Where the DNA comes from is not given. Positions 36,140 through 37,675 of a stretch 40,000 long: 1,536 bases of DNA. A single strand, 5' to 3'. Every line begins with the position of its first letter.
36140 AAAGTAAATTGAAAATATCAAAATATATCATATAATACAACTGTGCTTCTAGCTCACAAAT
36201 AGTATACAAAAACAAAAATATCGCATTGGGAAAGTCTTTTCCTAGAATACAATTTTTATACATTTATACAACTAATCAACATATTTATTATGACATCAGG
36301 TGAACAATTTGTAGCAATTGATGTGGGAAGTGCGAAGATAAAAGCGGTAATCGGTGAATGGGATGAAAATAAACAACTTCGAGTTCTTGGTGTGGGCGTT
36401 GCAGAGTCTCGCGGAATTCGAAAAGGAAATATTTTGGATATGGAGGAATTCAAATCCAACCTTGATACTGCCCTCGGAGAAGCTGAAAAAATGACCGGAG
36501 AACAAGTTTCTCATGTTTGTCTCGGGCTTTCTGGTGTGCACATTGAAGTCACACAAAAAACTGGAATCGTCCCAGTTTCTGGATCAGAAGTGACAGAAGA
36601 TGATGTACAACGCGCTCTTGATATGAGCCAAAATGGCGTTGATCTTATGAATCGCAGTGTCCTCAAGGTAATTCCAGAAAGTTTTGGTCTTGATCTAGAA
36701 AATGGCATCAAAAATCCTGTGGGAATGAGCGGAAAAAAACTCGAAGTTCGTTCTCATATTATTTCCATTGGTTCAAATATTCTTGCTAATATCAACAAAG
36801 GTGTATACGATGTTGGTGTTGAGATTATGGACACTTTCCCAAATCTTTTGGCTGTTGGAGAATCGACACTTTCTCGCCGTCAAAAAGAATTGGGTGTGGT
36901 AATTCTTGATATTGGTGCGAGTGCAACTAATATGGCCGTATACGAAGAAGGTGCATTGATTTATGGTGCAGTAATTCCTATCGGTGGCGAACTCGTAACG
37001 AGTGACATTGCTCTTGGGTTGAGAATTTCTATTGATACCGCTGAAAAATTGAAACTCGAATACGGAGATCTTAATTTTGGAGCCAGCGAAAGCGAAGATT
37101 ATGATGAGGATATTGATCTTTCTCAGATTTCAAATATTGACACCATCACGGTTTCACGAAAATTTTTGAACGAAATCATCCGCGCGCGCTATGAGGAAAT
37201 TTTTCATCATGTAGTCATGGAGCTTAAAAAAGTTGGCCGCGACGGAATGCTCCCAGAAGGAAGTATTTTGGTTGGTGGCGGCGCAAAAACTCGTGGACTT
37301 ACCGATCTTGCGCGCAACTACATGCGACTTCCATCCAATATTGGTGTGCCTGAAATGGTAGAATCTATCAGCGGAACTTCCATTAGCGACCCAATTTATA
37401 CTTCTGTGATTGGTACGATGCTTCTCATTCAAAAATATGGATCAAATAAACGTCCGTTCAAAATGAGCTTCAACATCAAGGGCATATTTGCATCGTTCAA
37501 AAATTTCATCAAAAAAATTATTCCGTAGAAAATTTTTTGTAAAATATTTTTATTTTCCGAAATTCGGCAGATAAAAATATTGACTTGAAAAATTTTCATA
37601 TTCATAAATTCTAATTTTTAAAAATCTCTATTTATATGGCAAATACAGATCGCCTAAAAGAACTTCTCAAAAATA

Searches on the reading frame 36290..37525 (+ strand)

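Call 68: search_protein_families(library=pfam, max_evalue=0.001, proteins=[window:36290-37525:+])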
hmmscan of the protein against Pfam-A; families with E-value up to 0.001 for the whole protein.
seq(412 aa): 5 families
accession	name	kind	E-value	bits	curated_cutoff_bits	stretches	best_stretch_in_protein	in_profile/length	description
PF14450.12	FtsA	-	2.4e-34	118.9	31.8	2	204-375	1-127/127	Cell division protein FtsA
PF02491.25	SHS2_FTSA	-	1e-20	74.3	25.4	1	82-158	1-78/79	SHS2 domain inserted in FTSA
PF06723.19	MreB_Mbl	-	1.4e-08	34.5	27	1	199-364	143-316/327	MreB/Mbl protein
PF11104.14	PilM_2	-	1.9e-08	34.1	27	1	189-257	168-236/340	Type IV pilus assembly protein PilM;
PF06277.17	EutA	-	4e-05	23.1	27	1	192-247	135-189/475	Ethanolamine utilisation protein EutA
